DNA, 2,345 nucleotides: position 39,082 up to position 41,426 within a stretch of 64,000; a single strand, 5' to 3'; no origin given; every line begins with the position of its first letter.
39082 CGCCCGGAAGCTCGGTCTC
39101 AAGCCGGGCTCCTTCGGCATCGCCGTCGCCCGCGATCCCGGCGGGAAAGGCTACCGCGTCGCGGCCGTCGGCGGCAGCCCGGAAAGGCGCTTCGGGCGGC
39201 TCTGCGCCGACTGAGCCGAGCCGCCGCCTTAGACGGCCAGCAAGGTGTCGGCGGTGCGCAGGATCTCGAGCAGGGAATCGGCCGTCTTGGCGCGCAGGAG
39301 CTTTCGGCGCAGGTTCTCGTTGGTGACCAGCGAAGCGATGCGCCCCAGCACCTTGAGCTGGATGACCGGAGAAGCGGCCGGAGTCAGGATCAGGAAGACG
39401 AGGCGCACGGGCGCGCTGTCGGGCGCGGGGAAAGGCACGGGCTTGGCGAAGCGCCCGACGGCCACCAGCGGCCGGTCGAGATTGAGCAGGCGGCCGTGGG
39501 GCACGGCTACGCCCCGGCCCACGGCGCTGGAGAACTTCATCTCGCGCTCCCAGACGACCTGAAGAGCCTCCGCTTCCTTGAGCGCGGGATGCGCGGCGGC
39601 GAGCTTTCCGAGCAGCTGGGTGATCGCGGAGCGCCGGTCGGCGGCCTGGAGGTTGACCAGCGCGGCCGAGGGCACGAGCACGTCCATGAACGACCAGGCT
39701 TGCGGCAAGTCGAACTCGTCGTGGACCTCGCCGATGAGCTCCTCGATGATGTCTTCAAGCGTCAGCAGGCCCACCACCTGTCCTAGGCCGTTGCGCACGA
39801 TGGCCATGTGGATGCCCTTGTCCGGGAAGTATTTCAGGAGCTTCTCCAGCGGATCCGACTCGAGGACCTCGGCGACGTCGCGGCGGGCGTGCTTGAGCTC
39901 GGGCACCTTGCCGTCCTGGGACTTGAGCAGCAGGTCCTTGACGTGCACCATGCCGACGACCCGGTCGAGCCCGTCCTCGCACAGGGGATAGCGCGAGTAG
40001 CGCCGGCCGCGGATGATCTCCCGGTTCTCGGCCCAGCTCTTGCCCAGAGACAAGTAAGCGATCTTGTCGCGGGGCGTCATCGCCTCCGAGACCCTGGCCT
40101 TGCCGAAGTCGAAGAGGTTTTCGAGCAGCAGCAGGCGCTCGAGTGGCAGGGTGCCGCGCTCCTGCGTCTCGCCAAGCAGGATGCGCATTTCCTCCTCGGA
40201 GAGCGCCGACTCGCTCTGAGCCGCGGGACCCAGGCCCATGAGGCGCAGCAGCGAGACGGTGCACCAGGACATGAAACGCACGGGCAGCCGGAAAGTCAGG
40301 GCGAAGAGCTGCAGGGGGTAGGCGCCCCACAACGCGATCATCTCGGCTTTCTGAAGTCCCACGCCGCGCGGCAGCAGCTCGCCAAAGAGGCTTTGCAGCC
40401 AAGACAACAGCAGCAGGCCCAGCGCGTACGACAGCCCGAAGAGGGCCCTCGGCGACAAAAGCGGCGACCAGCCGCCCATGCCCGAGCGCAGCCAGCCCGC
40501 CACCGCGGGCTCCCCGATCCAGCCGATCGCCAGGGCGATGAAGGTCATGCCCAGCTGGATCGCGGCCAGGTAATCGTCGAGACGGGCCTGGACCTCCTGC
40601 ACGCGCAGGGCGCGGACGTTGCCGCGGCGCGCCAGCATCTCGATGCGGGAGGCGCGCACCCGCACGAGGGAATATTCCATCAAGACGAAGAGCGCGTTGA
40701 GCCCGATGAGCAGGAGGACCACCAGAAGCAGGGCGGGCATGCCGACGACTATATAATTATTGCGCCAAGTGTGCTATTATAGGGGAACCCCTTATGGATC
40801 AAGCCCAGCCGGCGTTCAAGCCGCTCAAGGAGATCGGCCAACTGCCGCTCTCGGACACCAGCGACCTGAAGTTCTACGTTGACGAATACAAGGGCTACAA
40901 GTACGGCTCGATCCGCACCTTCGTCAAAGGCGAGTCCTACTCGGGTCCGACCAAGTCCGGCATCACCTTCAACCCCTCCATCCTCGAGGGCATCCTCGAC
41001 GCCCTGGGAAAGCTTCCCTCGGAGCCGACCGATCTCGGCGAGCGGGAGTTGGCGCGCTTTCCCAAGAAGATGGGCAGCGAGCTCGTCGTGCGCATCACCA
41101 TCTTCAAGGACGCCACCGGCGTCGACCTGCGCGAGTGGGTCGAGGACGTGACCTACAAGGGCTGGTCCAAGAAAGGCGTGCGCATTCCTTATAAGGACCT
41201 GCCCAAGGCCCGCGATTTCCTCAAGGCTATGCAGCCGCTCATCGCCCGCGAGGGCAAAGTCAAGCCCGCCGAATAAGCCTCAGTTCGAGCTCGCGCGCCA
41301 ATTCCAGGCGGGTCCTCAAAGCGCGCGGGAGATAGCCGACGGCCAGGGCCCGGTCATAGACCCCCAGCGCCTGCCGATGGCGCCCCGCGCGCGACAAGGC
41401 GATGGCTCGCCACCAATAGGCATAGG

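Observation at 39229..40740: CorC/CNNM-type transporter whose C-terminal domain is replaced by a PTS EIIA(Ntr)-like domain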

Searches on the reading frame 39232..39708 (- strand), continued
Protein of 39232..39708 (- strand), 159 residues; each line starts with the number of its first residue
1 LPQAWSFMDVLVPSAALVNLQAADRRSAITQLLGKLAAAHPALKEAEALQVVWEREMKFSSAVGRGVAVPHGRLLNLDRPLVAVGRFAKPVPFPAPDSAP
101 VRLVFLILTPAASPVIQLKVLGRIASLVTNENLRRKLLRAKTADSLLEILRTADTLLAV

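Call 55: find_encoding_contigs(protein=P0135, flank=10000, max_places=1)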
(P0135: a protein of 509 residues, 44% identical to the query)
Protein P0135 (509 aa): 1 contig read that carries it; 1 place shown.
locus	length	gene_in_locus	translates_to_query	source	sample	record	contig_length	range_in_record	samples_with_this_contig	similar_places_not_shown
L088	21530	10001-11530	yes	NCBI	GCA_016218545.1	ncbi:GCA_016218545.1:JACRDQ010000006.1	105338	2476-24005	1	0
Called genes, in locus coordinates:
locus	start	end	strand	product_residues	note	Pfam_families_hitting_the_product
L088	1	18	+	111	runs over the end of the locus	PF02353:CMAS (weak), PF13489:Methyltransf_23, PF13847:Methyltransf_31, PF08241:Methyltransf_11, PF08242:Methyltransf_12 (weak), PF13649:Methyltransf_25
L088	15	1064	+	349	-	PF01207:Dus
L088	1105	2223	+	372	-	PF00291:PALP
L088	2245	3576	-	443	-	PF03631:Virul_fac_BrkB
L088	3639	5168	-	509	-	PF00005:ABC_tran, PF02463:SMC_N (faint), PF13191:AAA_16 (faint), PF13304:AAA_21 (faint), PF13401:AAA_22 (faint), PF13555:AAA_29 (faint), PF13558:SbcC_Walker_B (faint), PF00005:ABC_tran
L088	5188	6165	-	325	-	PF08240:ADH_N, PF00107:ADH_zinc_N, PF13602:ADH_zinc_N_2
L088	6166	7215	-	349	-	PF08240:ADH_N, PF01262:AlaDh_PNT_C (weak), PF00107:ADH_zinc_N, PF13602:ADH_zinc_N_2 (weak)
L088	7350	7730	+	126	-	PF02001:DUF134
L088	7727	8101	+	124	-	PF02579:Nitro_FeMo-Co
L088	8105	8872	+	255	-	PF13489:Methyltransf_23, PF01209:Ubie_methyltran (weak), PF05175:MTS (weak), PF13847:Methyltransf_31, PF08241:Methyltransf_11, PF08242:Methyltransf_12, PF13649:Methyltransf_25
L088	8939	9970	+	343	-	PF00892:EamA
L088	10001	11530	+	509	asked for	PF01595:CNNM, PF00571:CBS (weak), PF00359:PTS_EIIA_2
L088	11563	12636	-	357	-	PF05140:ResB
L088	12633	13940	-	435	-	PF00202:Aminotran_3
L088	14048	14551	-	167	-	PF08534:Redoxin, PF00578:AhpC-TSA, PF13905:Thioredoxin_8 (weak)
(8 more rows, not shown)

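Call 58: find_related_loci(query=A3, collection=metagenome_contigs, flank=10000)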
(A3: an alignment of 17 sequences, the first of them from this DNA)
Query A3 (159 aa) in metagenome_contigs; peptide patterns used: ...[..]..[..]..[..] (x = any residue, [..] = any of these).
88 stretches matched a pattern; 45 encode a relative of the query (tblastn E <= 1e-3); 45 distinct loci.
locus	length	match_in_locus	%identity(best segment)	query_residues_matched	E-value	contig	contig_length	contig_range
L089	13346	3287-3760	82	1-158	1e-76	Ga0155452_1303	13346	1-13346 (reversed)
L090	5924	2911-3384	80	1-158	1e-76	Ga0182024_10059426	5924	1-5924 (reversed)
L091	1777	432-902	74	1-158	9e-76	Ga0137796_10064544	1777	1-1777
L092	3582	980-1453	72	1-158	6e-72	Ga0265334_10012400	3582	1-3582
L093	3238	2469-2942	72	1-158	4e-72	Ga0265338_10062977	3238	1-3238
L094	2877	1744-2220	67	1-159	3e-66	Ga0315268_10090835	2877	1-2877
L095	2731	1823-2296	65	1-158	9e-66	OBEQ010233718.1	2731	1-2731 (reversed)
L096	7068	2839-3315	66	1-159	5e-64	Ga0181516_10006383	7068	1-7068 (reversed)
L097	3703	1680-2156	65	1-159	8e-64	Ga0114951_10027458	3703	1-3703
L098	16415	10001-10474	66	1-158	8e-63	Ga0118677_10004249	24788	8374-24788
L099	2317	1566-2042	64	1-159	4e-63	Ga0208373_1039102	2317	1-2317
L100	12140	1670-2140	62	2-158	2e-59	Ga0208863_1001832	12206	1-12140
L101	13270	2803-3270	62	3-158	1e-58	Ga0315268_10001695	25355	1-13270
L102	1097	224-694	60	2-158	2e-62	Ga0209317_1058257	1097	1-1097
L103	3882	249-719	59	2-158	4e-57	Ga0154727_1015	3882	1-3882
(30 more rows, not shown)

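Call 75: find_homologous_proteins(query=P0133, max_evalue=1e-20)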
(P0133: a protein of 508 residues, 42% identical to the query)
Query P0133 (508 aa): 3346 proteins with E <= 1e-20 among 8000 candidates; the best 120 are listed.
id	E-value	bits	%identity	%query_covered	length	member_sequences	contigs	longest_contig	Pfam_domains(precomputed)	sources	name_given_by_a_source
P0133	0.0e+0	1112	100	100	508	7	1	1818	PF01595.26,PF00359.28,PF00571.34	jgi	jgi:CBS domain containing-hemolysin-like protein/mannitol/fructose-specific phosphotransferase syste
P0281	0.0e+0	1031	91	96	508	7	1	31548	PF01595.26,PF00359.28,PF00571.34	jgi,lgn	jgi:CBS domain containing-hemolysin-like protein/mannitol/fructose-specific phosphotransferase syste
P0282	0.0e+0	1025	90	96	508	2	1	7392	PF01595.26,PF00359.28,PF00571.34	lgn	-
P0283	1.9e-228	777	69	100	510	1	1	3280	PF01595.26,PF00359.28,PF00571.34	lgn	-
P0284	6.4e-226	769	69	96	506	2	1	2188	PF01595.26,PF00359.28,PF00571.34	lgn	-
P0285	8.3e-226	769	69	96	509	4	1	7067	PF01595.26,PF00359.28,PF00571.34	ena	-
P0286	5.2e-225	766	69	96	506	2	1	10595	PF01595.26,PF00359.28,PF00571.34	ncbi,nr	ncbi:MAG: CNNM domain-containing protein [Elusimicrobiales bacterium]|nr:CNNM domain-containing prot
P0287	6.0e-225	766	69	96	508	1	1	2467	PF01595.26,PF00359.28,PF00571.34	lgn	-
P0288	2.8e-223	760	68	96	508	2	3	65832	PF01595.26,PF00359.28,PF00571.34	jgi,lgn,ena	-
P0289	1.9e-222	758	67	96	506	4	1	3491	PF01595.26,PF00359.28,PF00571.34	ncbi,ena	-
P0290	6.1e-222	756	70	96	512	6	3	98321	PF01595.26,PF00359.28,PF00571.34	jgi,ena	-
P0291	3.0e-220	750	67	96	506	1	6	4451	PF01595.26,PF00359.28,PF00571.34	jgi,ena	-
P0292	6.2e-220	749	66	96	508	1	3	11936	PF01595.26,PF00359.28,PF00571.34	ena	-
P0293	6.9e-220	749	67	96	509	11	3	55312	PF01595.26,PF00359.28,PF00571.34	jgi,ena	-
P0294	9.7e-220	749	66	100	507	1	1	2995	PF01595.26,PF00359.28,PF00571.34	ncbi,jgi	jgi:CBS domain containing-hemolysin-like protein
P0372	1.0e-193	663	60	100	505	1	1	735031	PF01595.26,PF00359.28,PF00571.34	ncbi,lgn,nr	ncbi:MAG: CNNM domain-containing protein [Elusimicrobiales bacterium]|nr:CNNM domain-containing prot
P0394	1.8e-176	606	57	95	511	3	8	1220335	PF01595.26,PF00359.28,PF00571.34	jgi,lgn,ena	-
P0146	1.8e-168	580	53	96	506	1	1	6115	PF01595.26,PF00359.28,PF00571.34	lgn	-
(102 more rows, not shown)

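Call 76: find_encoding_contigs(protein=P0394, flank=10000, max_places=1)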
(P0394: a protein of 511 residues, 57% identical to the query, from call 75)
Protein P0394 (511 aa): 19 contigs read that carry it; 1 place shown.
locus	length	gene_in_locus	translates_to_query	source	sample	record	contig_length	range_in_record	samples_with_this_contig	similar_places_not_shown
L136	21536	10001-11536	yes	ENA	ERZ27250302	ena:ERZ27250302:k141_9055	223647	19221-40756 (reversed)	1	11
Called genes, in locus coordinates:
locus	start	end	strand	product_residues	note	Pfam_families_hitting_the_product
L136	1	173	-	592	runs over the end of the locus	PF02776:TPP_enzyme_N, PF00205:TPP_enzyme_M, PF02775:TPP_enzyme_C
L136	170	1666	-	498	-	PF03102:NeuB, PF07883:Cupin_2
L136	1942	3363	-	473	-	PF00005:ABC_tran, PF02463:SMC_N (faint), PF13401:AAA_22 (faint), PF13476:AAA_23 (faint), PF13304:AAA_21, PF00005:ABC_tran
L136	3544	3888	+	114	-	-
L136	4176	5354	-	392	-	PF00108:Thiolase_N, PF00109:ketoacyl-synt (faint), PF02803:Thiolase_C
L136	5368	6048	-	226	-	PF09335:VTT_dom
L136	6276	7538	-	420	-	PF06245:DUF1015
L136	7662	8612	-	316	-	PF00389:2-Hacid_dh, PF02826:2-Hacid_dh_C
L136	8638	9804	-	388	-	-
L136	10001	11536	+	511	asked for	PF01595:CNNM, PF00571:CBS (faint), PF00359:PTS_EIIA_2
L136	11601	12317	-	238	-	PF00075:RNase_H, PF01693:Cauli_VI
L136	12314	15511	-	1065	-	PF00580:UvrD-helicase, PF13245:AAA_19 (weak), PF13361:UvrD_C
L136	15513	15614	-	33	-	-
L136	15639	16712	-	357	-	PF02457:DAC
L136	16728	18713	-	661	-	PF06480:FtsH_ext, PF00004:AAA, PF17862:AAA_lid_3, PF01434:Peptidase_M41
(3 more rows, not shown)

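Call 77: find_encoding_contigs(protein=P0372, flank=10000, max_places=1)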
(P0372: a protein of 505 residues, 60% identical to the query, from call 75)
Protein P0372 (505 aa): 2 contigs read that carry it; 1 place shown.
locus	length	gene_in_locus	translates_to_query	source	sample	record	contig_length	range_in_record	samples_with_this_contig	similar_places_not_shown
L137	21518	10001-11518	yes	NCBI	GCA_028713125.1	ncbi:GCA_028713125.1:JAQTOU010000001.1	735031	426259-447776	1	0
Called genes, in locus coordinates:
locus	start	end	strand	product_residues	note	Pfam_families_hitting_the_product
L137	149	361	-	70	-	PF00313:CSD, PF08206:OB_RNB (weak)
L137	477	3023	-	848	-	PF11897:DUF3417, PF00343:Phosphorylase, PF28476:GlgP_C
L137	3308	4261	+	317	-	PF01075:Glyco_transf_9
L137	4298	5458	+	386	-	PF13439:Glyco_transf_4, PF13579:Glyco_trans_4_4, PF00534:Glycos_transf_1, PF13692:Glyco_trans_1_4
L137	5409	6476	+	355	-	PF13439:Glyco_transf_4, PF13579:Glyco_trans_4_4, PF00534:Glycos_transf_1, PF13692:Glyco_trans_1_4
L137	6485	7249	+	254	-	PF00535:Glycos_transf_2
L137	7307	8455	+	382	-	PF01510:Amidase_2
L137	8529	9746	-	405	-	PF00278:Orn_DAP_Arg_deC, PF02784:Orn_Arg_deC_N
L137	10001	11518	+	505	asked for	PF01595:CNNM, PF00571:CBS (weak), PF00359:PTS_EIIA_2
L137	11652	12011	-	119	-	PF03840:SecG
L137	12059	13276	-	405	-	PF00162:PGK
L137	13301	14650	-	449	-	-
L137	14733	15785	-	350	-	PF00044:Gp_dh_N, PF02800:Gp_dh_C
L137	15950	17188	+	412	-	PF04932:Wzy_C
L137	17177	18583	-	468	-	PF02397:Bac_transf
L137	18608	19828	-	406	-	PF13579:Glyco_trans_4_4, PF00534:Glycos_transf_1, PF13692:Glyco_trans_1_4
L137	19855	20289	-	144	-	-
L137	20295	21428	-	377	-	PF02350:Epimerase_2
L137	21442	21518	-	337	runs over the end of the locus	PF01073:3Beta_HSD, PF01370:Epimerase, PF02719:Polysacc_synt_2, PF04321:RmlD_sub_bind, PF05368:NmrA, PF16363:GDP_Man_Dehyd, PF13460:NAD_binding_10, PF08485:Polysacc_syn_2C, +2 more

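Call 80: find_homologous_proteins(query=P0184, max_evalue=1e-20)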
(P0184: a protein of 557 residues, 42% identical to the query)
Query P0184 (557 aa): 652 proteins with E <= 1e-20 among 8000 candidates; the best 120 are listed.
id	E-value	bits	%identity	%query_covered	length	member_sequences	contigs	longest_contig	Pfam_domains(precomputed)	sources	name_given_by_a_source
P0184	0.0e+0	1157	100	100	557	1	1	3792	PF00999.27,PF00359.28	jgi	-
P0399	3.3e-174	599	56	99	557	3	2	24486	PF00999.27,PF00359.28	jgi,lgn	jgi:Kef-type K+ transport system membrane component KefB/mannitol/fructose-specific phosphotransfera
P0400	1.4e-135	471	46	99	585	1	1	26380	PF00999.27,PF00359.28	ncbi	-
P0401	1.5e-134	468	46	96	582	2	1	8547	PF00999.27,PF00359.28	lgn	-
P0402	2.0e-134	467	46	98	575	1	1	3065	PF00999.27,PF00359.28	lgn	-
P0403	2.9e-133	464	47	95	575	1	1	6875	PF00999.27,PF00359.28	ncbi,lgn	-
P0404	8.4e-133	462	47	96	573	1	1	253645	PF00999.27,PF00359.28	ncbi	-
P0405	2.3e-132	461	46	99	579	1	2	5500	PF00999.27,PF00359.28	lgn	-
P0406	2.5e-132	461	48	95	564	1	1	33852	PF00999.27,PF00359.28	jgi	-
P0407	3.0e-132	460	46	98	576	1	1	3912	PF00999.27,PF00359.28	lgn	-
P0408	5.8e-131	456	47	93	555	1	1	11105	PF00999.27,PF00359.28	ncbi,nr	ncbi:MAG: cation:proton antiporter, partial [Planctomycetota bacterium]|nr:cation:proton antiporter 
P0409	1.1e-130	455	45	99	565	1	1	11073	PF00999.27,PF00359.28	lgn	-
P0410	1.2e-130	455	45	95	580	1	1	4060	PF00999.27,PF00359.28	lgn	-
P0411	2.7e-130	454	45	99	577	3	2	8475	PF00999.27,PF00359.28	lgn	-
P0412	2.8e-130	454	46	96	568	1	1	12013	PF00999.27,PF00359.28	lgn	-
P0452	1.9e-125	438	46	95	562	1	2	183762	PF00999.27,PF00359.28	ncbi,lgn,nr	ncbi:MAG: cation:proton antiporter [Deltaproteobacteria bacterium]|nr:MAG: cation:proton antiporter 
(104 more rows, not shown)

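Call 81: find_encoding_contigs(protein=P0452, flank=10000, max_places=1)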
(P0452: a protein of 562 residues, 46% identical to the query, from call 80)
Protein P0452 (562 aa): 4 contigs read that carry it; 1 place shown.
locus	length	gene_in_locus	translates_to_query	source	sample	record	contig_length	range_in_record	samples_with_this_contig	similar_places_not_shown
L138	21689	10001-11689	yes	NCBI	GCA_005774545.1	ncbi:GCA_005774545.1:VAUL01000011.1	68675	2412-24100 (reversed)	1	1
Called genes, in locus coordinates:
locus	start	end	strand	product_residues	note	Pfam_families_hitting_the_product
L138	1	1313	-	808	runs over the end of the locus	PF00912:Transgly, PF17092:PCB_OB, PF00905:Transpeptidase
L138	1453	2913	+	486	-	PF00224:PK, PF02887:PK_C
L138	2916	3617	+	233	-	PF06508:QueC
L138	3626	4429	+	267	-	PF02649:GCHY-1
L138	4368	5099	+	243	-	PF09837:DUF2064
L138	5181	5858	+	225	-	PF01618:MotA_ExbB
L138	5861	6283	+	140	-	PF02472:ExbD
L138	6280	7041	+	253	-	PF13103:TonB_2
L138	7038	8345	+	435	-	PF04052:TolB_N, PF26549:Tricorn_N, PF07676:PD40 (weak), PF26549:Tricorn_N, PF07676:PD40, PF26550:Tricorn_2nd (weak), PF26549:Tricorn_N, PF07676:PD40, +3 more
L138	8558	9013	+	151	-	PF00691:OmpA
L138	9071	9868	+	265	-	PF13525:YfiO (faint), PF13174:TPR_6 (faint), PF13432:TPR_16 (weak)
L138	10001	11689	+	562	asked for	PF00999:Na_H_Exchanger, PF00359:PTS_EIIA_2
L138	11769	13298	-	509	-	PF13541:ChlI, PF05496:RuvB_N (faint), PF00158:Sigma54_activat (weak), PF00493:MCM (faint), PF01078:Mg_chelatase, PF07728:AAA_5, PF13335:Mg_chelatase_C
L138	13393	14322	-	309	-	PF00890:FAD_binding_2 (faint), PF01134:GIDA (faint), PF01266:DAO (faint), PF01946:Thi4 (faint), PF07992:Pyr_redox_2, PF12831:FAD_oxidored (weak), PF13738:Pyr_redox_3, PF00070:Pyr_redox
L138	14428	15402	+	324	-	PF01545:Cation_efflux, PF16916:ZT_dimer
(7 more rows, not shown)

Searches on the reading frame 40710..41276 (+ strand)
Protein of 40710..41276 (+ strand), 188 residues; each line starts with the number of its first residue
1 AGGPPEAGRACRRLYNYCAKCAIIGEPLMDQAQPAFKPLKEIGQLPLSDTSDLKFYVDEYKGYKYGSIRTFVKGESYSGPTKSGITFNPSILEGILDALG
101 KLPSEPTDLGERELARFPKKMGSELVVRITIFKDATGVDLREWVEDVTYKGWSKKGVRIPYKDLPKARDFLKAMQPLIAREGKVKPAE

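Call 11: search_protein_families(library=pfam, proteins=[window:40710-41276:+], max_evalue=0.001)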
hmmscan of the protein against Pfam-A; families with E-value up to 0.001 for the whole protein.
window:40710-41276:+ (188 aa): 1 family
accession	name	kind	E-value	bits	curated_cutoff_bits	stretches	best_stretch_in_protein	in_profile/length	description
PF02229.22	PC4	-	8e-11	41.7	25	2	122-161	4-43/52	Transcriptional Coactivator p15 (PC4)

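Call 74: find_encoding_contigs(protein=window:40794-41276:+, flank=10000, max_places=2)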
Protein window:40794-41276:+ (160 aa): no gene with exactly this product is on record in the collection.
